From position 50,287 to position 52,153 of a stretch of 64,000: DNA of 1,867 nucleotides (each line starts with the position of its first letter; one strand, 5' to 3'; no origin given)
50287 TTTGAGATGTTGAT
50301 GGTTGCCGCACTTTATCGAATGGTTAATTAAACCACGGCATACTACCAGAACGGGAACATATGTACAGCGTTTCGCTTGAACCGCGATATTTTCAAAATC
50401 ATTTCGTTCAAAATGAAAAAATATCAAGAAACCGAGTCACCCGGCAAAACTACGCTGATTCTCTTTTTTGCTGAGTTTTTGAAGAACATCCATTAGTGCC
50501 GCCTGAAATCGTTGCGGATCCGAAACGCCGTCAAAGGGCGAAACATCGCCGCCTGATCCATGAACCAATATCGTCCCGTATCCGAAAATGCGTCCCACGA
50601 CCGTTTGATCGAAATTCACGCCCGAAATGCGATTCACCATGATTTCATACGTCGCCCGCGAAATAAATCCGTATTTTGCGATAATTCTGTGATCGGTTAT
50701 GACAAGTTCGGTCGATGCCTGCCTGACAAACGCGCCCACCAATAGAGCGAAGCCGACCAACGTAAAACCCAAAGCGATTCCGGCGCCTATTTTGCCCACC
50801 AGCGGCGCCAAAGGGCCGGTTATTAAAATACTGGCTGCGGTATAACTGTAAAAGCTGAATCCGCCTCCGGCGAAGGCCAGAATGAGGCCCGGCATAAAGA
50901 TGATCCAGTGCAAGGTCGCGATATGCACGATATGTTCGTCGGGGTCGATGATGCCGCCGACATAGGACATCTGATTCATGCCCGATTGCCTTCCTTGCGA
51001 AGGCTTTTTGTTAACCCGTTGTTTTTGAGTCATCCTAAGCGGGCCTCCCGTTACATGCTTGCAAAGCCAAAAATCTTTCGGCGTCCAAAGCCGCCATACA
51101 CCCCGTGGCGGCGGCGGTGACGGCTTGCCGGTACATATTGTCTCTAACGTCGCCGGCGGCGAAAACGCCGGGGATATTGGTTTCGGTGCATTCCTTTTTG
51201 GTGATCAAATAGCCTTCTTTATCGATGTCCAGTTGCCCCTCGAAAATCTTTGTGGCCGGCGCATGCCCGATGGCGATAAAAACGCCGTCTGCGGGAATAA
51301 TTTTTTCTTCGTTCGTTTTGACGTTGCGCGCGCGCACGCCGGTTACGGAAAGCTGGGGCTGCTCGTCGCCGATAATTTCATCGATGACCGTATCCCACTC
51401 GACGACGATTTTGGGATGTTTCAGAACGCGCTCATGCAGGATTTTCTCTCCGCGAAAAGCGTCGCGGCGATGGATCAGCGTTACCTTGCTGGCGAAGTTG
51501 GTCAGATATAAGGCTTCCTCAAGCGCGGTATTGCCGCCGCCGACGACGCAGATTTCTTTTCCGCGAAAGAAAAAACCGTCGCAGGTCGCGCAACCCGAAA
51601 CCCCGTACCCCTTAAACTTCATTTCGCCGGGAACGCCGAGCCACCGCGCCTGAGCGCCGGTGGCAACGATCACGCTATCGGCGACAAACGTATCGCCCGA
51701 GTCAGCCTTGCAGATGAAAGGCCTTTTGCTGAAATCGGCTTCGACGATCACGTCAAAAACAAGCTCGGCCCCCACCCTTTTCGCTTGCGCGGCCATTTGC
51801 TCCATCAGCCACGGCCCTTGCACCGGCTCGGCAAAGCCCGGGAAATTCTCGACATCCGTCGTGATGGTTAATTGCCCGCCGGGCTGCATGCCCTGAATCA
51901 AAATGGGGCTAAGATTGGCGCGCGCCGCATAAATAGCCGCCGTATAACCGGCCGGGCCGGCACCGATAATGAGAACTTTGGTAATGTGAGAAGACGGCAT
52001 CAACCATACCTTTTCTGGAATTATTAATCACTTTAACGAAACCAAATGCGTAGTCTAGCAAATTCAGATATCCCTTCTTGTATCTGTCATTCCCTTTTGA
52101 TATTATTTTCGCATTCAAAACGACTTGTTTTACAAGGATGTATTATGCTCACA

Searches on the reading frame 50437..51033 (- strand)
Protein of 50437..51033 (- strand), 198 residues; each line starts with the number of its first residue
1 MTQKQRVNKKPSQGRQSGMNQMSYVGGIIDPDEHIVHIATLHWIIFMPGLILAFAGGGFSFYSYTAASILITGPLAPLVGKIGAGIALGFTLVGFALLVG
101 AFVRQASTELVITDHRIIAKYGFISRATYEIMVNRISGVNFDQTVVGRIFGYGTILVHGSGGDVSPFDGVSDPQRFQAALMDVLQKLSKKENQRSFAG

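Call 73: search_protein_families(library=pfam, proteins=[window:50437-51033:-], max_evalue=0.0001)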
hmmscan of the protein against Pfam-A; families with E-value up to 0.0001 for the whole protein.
window:50437-51033:- (198 aa): 1 family
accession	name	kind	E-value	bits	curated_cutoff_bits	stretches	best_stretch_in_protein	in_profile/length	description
PF03703.20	bPH_2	-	1.8e-15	57.4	22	1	107-178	3-76/78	Bacterial PH domain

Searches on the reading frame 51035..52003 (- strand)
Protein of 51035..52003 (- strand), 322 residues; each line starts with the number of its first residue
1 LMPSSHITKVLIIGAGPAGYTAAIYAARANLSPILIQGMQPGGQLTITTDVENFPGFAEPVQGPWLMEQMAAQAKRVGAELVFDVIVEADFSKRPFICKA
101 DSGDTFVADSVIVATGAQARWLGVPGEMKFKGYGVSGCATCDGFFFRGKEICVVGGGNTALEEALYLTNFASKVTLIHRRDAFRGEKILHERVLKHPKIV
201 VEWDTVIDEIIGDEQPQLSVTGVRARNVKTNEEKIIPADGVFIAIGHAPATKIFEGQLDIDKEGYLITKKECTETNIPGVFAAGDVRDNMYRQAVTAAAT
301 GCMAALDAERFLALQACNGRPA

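Call 82: search_protein_families(library=pfam, proteins=[window:51035-52003:-], max_evalue=0.0001)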
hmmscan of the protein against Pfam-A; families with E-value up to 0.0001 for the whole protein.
window:51035-52003:- (322 aa): 9 families
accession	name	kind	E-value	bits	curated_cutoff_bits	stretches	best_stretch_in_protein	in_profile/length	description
PF07992.20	Pyr_redox_2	-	1e-55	189.7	26.1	1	9-301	2-291/291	Pyridine nucleotide-disulphide oxidoreductase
PF13738.12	Pyr_redox_3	-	8.3e-22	78.2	30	1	94-284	112-305/305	Pyridine nucleotide-disulphide oxidoreductase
PF00070.33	Pyr_redox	-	2.3e-14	54.1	22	1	151-218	2-74/82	Pyridine nucleotide-disulphide oxidoreductase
PF01266.30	DAO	-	1.5e-09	38.3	27.9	0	66-122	151-209/353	FAD dependent oxidoreductase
PF00890.30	FAD_binding_2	-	8.6e-08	32.2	20.4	1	10-46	2-39/414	FAD binding domain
PF03486.20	HI0933_like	-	3.1e-07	30.5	50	0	9-42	2-36/244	HI0933-like protein Rossmann domain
PF01134.28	GIDA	-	4e-07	29.9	22.1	0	9-36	1-28/391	Glucose inhibited division protein A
PF12831.13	FAD_oxidored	-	2.9e-06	27.3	27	1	10-47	2-40/416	FAD dependent oxidoreductase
PF01946.23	Thi4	-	6.7e-05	22.7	26.2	0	8-43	18-55/235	Thi4 family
